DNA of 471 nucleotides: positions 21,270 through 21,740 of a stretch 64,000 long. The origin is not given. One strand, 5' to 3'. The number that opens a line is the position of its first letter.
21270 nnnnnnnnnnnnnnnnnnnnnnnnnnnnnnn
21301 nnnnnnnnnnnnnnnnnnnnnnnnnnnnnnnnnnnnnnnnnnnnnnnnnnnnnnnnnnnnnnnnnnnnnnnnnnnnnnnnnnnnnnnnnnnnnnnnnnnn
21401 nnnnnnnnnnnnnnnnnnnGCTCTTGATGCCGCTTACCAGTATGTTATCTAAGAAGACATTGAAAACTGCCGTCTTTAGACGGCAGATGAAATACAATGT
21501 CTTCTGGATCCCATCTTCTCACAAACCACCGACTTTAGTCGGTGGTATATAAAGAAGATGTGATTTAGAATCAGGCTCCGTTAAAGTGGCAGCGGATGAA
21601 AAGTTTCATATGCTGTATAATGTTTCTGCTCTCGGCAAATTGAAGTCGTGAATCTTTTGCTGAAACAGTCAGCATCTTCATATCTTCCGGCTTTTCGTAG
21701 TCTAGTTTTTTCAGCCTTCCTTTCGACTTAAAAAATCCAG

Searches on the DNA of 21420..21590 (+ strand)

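Call 20: search_rna_families(source=window, start=21420, end=21590, threshold=evalue, max_evalue=10)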
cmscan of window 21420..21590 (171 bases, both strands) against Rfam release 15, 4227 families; matches with E-value up to 10: 21.
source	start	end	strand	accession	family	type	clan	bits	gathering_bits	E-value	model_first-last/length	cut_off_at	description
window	21480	21558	-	RF02351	psRNA14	Gene; sRNA;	-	28.8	60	0.0027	1-84/84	no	Proteobacteria sRNA psRNA14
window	21459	21578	-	RF02069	STnc70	Gene; sRNA;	-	20.9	40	0.018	1-149/149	no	Enterobacterial sRNA STnc70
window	21503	21568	+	RF03786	mir-9449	Gene; miRNA;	-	19.6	100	0.12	1-68/68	no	mir-9449 microRNA precursor family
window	21443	21559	-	RF00072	SNORA75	Gene; snRNA; snoRNA; HACA-box;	-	18.7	80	0.88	1-134/134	no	Small nucleolar RNA SNORA75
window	21502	21569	+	RF01011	mir-605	Gene; miRNA;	-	17.7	98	0.38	1-82/82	no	mir-605 microRNA precursor family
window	21514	21589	+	RF02351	psRNA14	Gene; sRNA;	-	17.7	60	0.96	1-84/84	no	Proteobacteria sRNA psRNA14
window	21503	21570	-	RF01011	mir-605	Gene; miRNA;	-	17.5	98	0.44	1-82/82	no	mir-605 microRNA precursor family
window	21458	21567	-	RF02320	TtnuHACA13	Gene; snRNA; snoRNA; HACA-box;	-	17.1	100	0.84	1-134/134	no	Tetrahymena snoRNA TtnuHACA13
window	21502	21570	-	RF00103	mir-1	Gene; miRNA;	-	16.9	45.6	0.35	1-79/79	no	mir-1 microRNA precursor family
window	21498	21574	-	RF04093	mir-1784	Gene; miRNA;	-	16.6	98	0.65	1-92/92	no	mir-1784 microRNA precursor family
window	21523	21546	-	RF04065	mir-7563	Gene; miRNA;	-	15.8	80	1.2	1-76/76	no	mir-7563 microRNA precursor family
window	21500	21572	-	RF03632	MIR1882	Gene; miRNA;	-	15.7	107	0.96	1-131/131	no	MIR1882 microRNA precursor family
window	21513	21559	+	RF01064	mir-253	Gene; miRNA;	-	14.9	72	1.8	1-98/98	no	mir-253 microRNA precursor family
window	21458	21571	+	RF01706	Gut-1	Gene; sRNA;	-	14.3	50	2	1-77/77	no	Gut-1 RNA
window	21502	21570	-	RF00935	mir-876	Gene; miRNA;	-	13.8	88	3.6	1-81/81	no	mir-876 microRNA precursor family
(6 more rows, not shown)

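Call 39: build_rna_model(alignment_id=A1)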
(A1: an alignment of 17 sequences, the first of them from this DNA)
Model R1 built from alignment A1 (17 sequences, 125 columns); structure: RNAalifold consensus.
model positions 119; base pairs 37; branch points 1; effective number of sequences 1.03; information 0.59 bits per position. Calibrated on 0.2 Mb of random sequence (short: E-values are rough).
structure used (alignment columns):
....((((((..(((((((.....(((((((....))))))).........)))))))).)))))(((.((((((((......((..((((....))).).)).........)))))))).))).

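Call 41: search_with_rna_model(model_id=R1, sources=[window, L001, L002, L003, L004, L005, L006, L007, L008, L009, L010, L011, L012, L013, L014, L015, L016, L017, L018, L019, L020, L021, L022, L023, L024, L025, L026, L027, L028, L029, L030, L031, L032, L033, L034, L035, L036, L037, L038, L039, L040, L041, L042, L047, L049], max_evalue=1)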
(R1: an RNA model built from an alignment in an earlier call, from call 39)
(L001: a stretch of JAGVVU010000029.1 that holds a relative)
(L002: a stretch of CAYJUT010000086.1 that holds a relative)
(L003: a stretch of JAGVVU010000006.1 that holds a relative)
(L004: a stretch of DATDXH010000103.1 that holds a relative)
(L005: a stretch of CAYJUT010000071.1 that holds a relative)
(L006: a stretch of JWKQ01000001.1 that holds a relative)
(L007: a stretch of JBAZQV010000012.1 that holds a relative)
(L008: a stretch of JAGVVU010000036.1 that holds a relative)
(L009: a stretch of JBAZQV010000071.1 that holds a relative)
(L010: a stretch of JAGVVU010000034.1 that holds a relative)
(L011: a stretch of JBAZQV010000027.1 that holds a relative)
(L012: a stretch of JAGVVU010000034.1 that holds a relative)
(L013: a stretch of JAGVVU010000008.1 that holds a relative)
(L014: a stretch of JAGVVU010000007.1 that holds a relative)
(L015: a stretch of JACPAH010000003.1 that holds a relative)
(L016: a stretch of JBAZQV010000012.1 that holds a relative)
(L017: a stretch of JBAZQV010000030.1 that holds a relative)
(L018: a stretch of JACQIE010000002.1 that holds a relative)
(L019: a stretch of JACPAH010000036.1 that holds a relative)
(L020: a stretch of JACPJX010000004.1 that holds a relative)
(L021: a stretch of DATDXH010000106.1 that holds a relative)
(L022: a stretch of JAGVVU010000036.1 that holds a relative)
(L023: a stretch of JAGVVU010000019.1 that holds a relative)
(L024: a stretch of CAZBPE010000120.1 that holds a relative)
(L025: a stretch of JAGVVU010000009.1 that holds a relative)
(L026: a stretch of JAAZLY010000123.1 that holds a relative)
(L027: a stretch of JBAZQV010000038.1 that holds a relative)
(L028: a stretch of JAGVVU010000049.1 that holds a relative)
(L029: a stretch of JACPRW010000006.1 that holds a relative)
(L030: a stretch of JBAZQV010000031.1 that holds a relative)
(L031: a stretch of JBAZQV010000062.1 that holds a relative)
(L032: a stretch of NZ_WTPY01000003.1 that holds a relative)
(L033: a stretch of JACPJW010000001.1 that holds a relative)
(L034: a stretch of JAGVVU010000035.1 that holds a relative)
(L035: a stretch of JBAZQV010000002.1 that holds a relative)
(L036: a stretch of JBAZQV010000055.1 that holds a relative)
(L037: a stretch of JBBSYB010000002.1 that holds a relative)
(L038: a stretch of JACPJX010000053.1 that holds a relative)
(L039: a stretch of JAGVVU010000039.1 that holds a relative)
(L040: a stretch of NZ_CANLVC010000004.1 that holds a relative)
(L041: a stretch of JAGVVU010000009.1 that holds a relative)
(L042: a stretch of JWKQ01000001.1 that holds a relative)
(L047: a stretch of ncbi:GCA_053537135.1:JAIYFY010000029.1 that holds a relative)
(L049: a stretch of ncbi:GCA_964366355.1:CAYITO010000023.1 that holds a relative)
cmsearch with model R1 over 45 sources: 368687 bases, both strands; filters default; matches with E-value up to 1: 99.
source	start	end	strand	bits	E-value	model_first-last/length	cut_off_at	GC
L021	1464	1582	-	141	1.7e-25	1-119/119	no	0.39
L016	386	504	+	140.8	1.9e-25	1-119/119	no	0.43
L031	759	877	+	140.8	1.9e-25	1-119/119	no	0.43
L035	2963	3081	+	140.8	1.9e-25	1-119/119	no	0.43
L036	1241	1359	-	140.8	1.9e-25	1-119/119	no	0.43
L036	3709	3827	-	140.8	1.9e-25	1-119/119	no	0.43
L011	7246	7364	-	140.7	2e-25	1-119/119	no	0.43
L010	5268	5386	-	140.4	2.3e-25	1-119/119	no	0.41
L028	5402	5520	+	138.5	5.4e-25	1-119/119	no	0.41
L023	727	845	-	136.2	1.6e-24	1-119/119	no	0.39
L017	347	465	+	134.3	3.8e-24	1-119/119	no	0.41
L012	1771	1888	-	133.6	5.2e-24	1-119/119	no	0.47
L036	3542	3659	-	133.5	5.5e-24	1-119/119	no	0.44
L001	6338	6455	+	128.2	6.1e-23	1-119/119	no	0.48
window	21445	21565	+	125.2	2.5e-22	1-119/119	no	0.39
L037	53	170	+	124.3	3.8e-22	1-119/119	no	0.42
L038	5270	5389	-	124.1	4.2e-22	1-119/119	no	0.5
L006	5280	5398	+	121.9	1.1e-21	1-119/119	no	0.5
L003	3501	3619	-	118.3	5.9e-21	1-119/119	no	0.46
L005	2383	2500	+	117.8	7.6e-21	1-119/119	no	0.47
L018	2138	2258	-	117.3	9.4e-21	1-119/119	no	0.4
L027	209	315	+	113.8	4.6e-20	1-107/119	3'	0.44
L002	206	328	-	112.8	7.6e-20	1-119/119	no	0.38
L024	1804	1926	-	109.8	3e-19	1-119/119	no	0.41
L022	3831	3967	-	106.1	1.6e-18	1-119/119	no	0.47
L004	4245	4414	+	105.3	2.4e-18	1-119/119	no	0.41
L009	2586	2682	-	100.5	2.1e-17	23-119/119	5'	0.48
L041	847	1019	+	96.9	1.1e-16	1-119/119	no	0.43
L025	4095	4209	+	88.4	5.8e-15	1-119/119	no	0.43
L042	6189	6362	-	88.2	6.1e-15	1-119/119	no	0.43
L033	1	100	+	85.5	2.1e-14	22-119/119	5'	0.4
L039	3918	4029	+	85.5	2.1e-14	1-119/119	no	0.48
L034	410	581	-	84.4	3.5e-14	1-119/119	no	0.49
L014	6337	6508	+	79.4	3.5e-13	1-119/119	no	0.51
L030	6207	6381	+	75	2.7e-12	1-119/119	no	0.43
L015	7088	7201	-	65.6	2e-10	1-119/119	no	0.48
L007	4283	4420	+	65.4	2.2e-10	1-119/119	no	0.39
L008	2799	2890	-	64.1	4.1e-10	1-119/119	no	0.53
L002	146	264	+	55.8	1.8e-08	1-119/119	no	0.45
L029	996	1061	+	54.2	3.9e-08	1-119/119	no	0.44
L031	820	925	-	50.6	2.1e-07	1-119/119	no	0.38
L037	114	223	-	47.5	8.3e-07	1-119/119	no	0.29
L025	4156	4271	-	46.7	1.2e-06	1-119/119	no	0.43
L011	7200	7303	+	45.7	1.9e-06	1-119/119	no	0.4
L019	5493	5630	-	44.8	2.9e-06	1-119/119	no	0.47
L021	1408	1521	+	44.8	3e-06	1-119/119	no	0.41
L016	447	547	-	43.3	5.9e-06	1-119/119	no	0.42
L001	6398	6513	-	42.9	6.9e-06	1-119/119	no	0.47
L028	5463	5541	-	42.9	7e-06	1-119/119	no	0.44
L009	2566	2643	+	42.1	1e-05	1-119/119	no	0.44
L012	1752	1828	+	42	1e-05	1-119/119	no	0.38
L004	4357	4463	-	41.7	1.2e-05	1-119/119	no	0.44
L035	3024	3127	-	41.2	1.6e-05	1-119/119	no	0.38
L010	5230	5325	+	40.6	2e-05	1-119/119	no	0.39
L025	4345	4433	+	40.2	2.4e-05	1-119/119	no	0.48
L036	1188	1298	+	40.1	2.5e-05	1-119/119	no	0.34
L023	1720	1801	-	39.8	2.9e-05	1-119/119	no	0.4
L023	710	784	+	39.5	3.3e-05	1-119/119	no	0.4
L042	6152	6247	+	39.4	3.5e-05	1-119/119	no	0.35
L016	1715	1781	-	39.3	3.8e-05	1-119/119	no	0.28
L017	408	480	-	39.2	3.9e-05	1-119/119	no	0.38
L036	3694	3766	+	38.1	6.3e-05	1-119/119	no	0.47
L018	2111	2196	+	37.1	0.0001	1-119/119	no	0.42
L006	5340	5405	-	36.8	0.00012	1-119/119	no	0.47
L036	3496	3598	+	36.1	0.00016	1-119/119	no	0.45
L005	2443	2516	-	35.2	0.00025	1-119/119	no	0.38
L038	5258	5329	+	31.5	0.0014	1-119/119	no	0.43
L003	3631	3747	-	31.3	0.0015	1-119/119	no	0.33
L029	1003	1074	-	30.2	0.0024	1-119/119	no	0.42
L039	3788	3897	-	30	0.0026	1-119/119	no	0.35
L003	3490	3559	+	29.7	0.0031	1-119/119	no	0.39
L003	6994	7096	-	28.7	0.0047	1-119/119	no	0.35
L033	42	111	-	28.4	0.0056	1-119/119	no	0.43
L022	3814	3889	+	28.4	0.0056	1-119/119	no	0.47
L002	151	205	-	28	0.0066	5-62/119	no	0.51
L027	210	314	-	27.5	0.0084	1-119/119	no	0.44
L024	1754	1862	+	27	0.011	1-119/119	no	0.47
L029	898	941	+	26.5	0.013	12-55/119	no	0.39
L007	4362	4431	-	26.1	0.016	1-119/119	no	0.43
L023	3194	3281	-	25.2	0.024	1-119/119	no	0.49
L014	6331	6401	-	23.4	0.057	1-119/119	no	0.49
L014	6458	6500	-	22.8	0.073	70-111/119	no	0.53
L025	4210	4286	+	22.8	0.075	1-119/119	no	0.42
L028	1240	1347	+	21.8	0.12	1-119/119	no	0.32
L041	961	1048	-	20.9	0.17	1-119/119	no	0.38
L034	418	460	+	20.1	0.25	70-111/119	no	0.47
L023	3202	3244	+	19.5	0.34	70-111/119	no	0.51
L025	4379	4475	-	17.6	0.79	1-119/119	no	0.49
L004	4254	4350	-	17.5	0.84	1-119/119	no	0.4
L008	2668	2769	-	17.2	0.97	66-115/119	no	0.47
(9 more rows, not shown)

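Call 48: search_with_rna_model(model_id=R1, sources=[L050, L051, L052, L053, L054, L055, L056, L057, L058, L059, L060, L061, L062, L063, L064, L065, L066, L067, L068, L069, L070, L071, L072, L073, L074, L075, L076, L077, L078, L079, L080, L081, L082, L083, L084, L085, L086, L087, L088, L089, L090, L091, L092, L093, L094, L095, L096, L097, L098, L099, L100, L101, L102, L103, L104, L105, L106, L107, L108, L109, L110, L111, L112, L113, L114, L115, L116, L117, L118, L119, L120, L121, L122, L123, L124, L125, L126, L127, L128, L129, L130, L131, L132, L133, L134, L135, L136, L137, L138, L139], max_evalue=0.0001)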
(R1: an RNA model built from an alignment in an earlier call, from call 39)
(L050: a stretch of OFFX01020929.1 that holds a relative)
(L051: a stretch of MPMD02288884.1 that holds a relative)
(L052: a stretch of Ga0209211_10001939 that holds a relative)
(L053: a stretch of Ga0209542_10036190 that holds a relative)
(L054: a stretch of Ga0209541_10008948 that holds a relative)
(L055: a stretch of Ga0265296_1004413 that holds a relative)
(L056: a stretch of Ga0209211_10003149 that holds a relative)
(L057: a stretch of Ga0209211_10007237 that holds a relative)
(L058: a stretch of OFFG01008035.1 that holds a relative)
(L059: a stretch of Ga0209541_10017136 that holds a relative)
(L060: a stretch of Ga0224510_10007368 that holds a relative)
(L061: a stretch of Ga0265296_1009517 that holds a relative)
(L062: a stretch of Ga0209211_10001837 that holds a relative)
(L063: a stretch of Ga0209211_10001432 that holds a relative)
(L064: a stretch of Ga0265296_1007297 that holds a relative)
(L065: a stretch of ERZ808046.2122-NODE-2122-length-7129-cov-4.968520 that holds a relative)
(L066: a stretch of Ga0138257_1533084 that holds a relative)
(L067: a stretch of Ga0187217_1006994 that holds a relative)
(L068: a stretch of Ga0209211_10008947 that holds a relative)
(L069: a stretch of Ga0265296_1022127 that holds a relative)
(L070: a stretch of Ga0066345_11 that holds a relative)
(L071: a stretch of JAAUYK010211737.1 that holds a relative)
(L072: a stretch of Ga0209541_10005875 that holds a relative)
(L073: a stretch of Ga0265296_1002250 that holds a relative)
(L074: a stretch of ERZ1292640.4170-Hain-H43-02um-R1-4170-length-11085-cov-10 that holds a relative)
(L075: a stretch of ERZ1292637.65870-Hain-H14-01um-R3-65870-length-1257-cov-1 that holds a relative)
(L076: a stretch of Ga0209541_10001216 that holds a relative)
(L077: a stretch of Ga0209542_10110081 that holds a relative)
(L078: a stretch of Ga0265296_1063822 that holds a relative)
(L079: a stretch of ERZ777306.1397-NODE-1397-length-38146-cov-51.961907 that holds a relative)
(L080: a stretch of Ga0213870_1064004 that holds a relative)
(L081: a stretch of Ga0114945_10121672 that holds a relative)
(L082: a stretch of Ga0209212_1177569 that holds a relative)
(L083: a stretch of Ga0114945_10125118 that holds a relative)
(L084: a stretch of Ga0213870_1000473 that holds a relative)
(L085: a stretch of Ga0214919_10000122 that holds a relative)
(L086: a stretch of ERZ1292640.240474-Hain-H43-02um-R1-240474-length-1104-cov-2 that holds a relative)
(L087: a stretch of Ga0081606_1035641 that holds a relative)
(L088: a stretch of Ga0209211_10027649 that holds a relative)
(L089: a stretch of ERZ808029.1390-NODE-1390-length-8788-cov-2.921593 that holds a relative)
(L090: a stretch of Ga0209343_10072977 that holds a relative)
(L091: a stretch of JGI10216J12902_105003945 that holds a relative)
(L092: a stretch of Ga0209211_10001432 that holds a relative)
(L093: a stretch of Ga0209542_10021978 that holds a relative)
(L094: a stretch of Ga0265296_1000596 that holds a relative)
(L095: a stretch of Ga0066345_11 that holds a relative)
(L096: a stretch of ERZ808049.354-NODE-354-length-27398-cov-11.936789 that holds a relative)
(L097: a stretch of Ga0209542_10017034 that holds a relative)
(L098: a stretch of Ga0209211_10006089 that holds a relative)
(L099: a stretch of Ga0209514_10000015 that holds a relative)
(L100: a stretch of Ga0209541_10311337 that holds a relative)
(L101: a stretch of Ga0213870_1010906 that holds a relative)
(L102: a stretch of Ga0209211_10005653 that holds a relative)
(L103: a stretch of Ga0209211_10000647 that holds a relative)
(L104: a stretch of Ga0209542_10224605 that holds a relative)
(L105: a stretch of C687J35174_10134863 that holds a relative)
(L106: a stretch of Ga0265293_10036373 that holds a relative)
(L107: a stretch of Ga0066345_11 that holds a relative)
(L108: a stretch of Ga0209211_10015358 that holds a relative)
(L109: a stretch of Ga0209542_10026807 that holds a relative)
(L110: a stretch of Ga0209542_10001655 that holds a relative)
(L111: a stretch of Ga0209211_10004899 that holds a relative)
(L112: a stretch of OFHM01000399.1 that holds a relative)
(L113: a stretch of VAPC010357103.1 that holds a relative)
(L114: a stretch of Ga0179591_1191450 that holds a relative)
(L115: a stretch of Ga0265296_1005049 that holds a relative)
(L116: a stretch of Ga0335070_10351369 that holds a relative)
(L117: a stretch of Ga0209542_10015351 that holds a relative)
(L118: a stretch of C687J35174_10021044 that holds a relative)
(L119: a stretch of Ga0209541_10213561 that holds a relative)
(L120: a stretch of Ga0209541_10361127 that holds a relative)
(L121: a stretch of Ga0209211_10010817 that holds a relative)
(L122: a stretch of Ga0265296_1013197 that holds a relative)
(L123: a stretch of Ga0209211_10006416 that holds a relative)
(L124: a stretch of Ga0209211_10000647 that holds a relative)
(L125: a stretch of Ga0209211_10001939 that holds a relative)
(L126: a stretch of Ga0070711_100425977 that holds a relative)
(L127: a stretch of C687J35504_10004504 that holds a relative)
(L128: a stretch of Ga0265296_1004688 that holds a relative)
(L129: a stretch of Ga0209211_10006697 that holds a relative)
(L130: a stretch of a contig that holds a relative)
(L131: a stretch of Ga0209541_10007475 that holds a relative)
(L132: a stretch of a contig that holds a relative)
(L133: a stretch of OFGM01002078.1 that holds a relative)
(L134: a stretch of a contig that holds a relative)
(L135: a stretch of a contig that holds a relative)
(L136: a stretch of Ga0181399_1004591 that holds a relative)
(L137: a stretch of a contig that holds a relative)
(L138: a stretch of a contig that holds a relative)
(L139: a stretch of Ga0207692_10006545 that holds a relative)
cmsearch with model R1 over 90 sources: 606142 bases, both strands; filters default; matches with E-value up to 0.0001: 105.
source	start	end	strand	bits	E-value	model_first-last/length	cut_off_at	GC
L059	7047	7165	-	141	2.8e-25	1-119/119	no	0.39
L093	5067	5185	-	141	2.8e-25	1-119/119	no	0.39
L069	759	877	+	140.8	3.1e-25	1-119/119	no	0.43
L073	14066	14184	+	140.8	3.1e-25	1-119/119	no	0.43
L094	3403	3521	+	140.8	3.1e-25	1-119/119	no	0.43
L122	1241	1359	-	140.8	3.1e-25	1-119/119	no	0.43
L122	3709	3827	-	140.8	3.1e-25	1-119/119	no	0.43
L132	568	686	+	140.8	3.1e-25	1-119/119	no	0.43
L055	7246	7364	-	140.7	3.3e-25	1-119/119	no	0.43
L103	245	363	+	140.4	3.8e-25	1-119/119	no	0.41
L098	7349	7467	+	138.8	7.8e-25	1-119/119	no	0.39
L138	1339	1457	+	138.5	8.9e-25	1-119/119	no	0.41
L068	7913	8031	+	136.2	2.6e-24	1-119/119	no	0.39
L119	250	368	-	134.8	4.9e-24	1-119/119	no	0.4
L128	8347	8465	+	134.3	6.3e-24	1-119/119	no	0.41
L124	1430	1547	+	133.6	8.6e-24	1-119/119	no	0.47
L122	3542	3659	-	133.5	9e-24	1-119/119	no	0.44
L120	980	1098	-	130.2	4.1e-23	1-119/119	no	0.39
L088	3910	4027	-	128.2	1e-22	1-119/119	no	0.48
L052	6048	6167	+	127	1.7e-22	1-119/119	no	0.41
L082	165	284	+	127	1.7e-22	1-119/119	no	0.41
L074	2088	2205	-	124.3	6.2e-22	1-119/119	no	0.42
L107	47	165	+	123.8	7.7e-22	1-119/119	no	0.5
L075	1016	1136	-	123.1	1e-21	1-119/119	no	0.4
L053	4627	4745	+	121.9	1.9e-21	1-119/119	no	0.5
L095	404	522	+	121.9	1.9e-21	1-119/119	no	0.5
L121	3448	3566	-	119.9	4.6e-21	1-119/119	no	0.46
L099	9085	9207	+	119.4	5.9e-21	1-119/119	no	0.41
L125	5306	5424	+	119.1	6.7e-21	1-119/119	no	0.47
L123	8766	8884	+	118.3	9.7e-21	1-119/119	no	0.46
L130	627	747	+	117.3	1.5e-20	1-119/119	no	0.38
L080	899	1019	+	115.5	3.5e-20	1-119/119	no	0.39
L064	8209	8315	+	113.8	7.6e-20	1-107/119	3'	0.44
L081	910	1029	-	112.4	1.5e-19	1-119/119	no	0.36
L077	1005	1123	+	107.9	1.2e-18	1-119/119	no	0.46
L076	10146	10315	+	105.3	3.9e-18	1-119/119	no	0.41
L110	40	209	+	105.3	3.9e-18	1-119/119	no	0.41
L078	305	414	-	104.9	4.7e-18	1-119/119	no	0.39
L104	413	585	-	103.5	9e-18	1-119/119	no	0.5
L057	1459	1629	+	103.4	9.1e-18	1-119/119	no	0.42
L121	10636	10754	-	100.8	3e-17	1-119/119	no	0.46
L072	1861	2030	-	99.1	6.8e-17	1-119/119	no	0.39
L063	6241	6413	+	96.9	1.9e-16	1-119/119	no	0.43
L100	644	818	-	96.6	2.1e-16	1-119/119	no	0.46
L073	1762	1881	-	96.2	2.6e-16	1-119/119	no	0.37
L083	614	725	+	94.8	4.9e-16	1-119/119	no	0.39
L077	1571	1741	+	93.9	7.5e-16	1-119/119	no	0.41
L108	1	171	+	93.9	7.5e-16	1-119/119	no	0.41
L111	5949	6119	+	93.7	8e-16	1-119/119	no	0.41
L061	4880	5049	+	93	1.1e-15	1-119/119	no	0.44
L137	5947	6118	+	90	4.5e-15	1-119/119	no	0.48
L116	273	390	-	89.2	6.4e-15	1-119/119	no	0.4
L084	4359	4533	-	88.6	8.6e-15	1-119/119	no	0.42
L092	4082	4196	+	88.4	9.5e-15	1-119/119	no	0.43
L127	2036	2150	-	88.4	9.5e-15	1-119/119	no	0.43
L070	3570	3743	-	88.2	1e-14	1-119/119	no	0.43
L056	6667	6838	+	84.4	5.8e-14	1-119/119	no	0.49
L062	10776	10947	-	79.4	5.8e-13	1-119/119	no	0.51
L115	6207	6381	+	75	4.4e-12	1-119/119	no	0.43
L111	6580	6667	+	67.6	1.4e-10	1-119/119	no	0.36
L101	1354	1442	-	65.8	3.1e-10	1-119/119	no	0.39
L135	750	887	+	65.4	3.6e-10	1-119/119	no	0.39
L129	1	92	+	65.3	3.8e-10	30-119/119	5'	0.41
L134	6862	6953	+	64.1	6.8e-10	1-119/119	no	0.53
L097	6493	6589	-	56.1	2.6e-08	1-119/119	no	0.29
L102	478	656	+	52.2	1.6e-07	1-119/119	no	0.47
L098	7410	7515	-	50.7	3.2e-07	1-119/119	no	0.4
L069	820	925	-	50.6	3.4e-07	1-119/119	no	0.38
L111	5871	5948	+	48.4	9e-07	1-119/119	no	0.44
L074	2035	2144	+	47.5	1.4e-06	1-119/119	no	0.29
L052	6049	6168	-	47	1.7e-06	1-119/119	no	0.41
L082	166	285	-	47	1.7e-06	1-119/119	no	0.41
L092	4143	4258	-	46.7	2e-06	1-119/119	no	0.43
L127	1974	2089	+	46.7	2e-06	1-119/119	no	0.43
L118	7422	7515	+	46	2.8e-06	1-116/119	3'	0.29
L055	7200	7303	+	45.7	3.1e-06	1-119/119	no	0.4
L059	6991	7104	+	44.8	4.9e-06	1-119/119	no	0.41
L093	5011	5124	+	44.8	4.9e-06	1-119/119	no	0.41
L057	1572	1675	-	43.5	8.7e-06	1-119/119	no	0.42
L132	629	729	-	43.3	9.7e-06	1-119/119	no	0.42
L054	2959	3104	+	43.1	1.1e-05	1-119/119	no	0.38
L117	8471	8616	-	43.1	1.1e-05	1-119/119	no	0.38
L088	3852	3967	+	42.9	1.1e-05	1-119/119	no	0.47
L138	1400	1478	-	42.9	1.1e-05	1-119/119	no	0.44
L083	669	776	-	42.9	1.2e-05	1-119/119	no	0.44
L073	14127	14214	-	42.8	1.2e-05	1-119/119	no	0.38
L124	1490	1566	-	42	1.7e-05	1-119/119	no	0.38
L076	10258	10364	-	41.7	2e-05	1-119/119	no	0.44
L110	152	258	-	41.7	2e-05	1-119/119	no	0.44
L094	3464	3567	-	41.2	2.6e-05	1-119/119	no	0.38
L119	188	307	+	41.1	2.6e-05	1-119/119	no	0.4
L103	306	401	-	40.6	3.3e-05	1-119/119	no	0.39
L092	4332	4420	+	40.2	3.9e-05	1-119/119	no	0.48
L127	1812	1900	-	40.2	3.9e-05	1-119/119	no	0.48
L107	107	213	-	40.2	4e-05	1-119/119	no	0.41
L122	1188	1298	+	40.1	4.1e-05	1-119/119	no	0.34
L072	1846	1918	+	40.1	4.2e-05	1-119/119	no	0.42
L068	6957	7038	+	39.8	4.7e-05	1-119/119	no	0.4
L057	9862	9947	-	39.8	4.9e-05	1-119/119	no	0.37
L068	7974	8048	-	39.5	5.4e-05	1-119/119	no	0.4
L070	3533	3628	+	39.4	5.8e-05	1-119/119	no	0.35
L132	1897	1963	-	39.3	6.2e-05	1-119/119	no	0.28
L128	8408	8480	-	39.2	6.3e-05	1-119/119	no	0.38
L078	274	362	+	39.1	6.6e-05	1-119/119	no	0.44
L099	9149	9226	-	38.7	7.9e-05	1-119/119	no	0.41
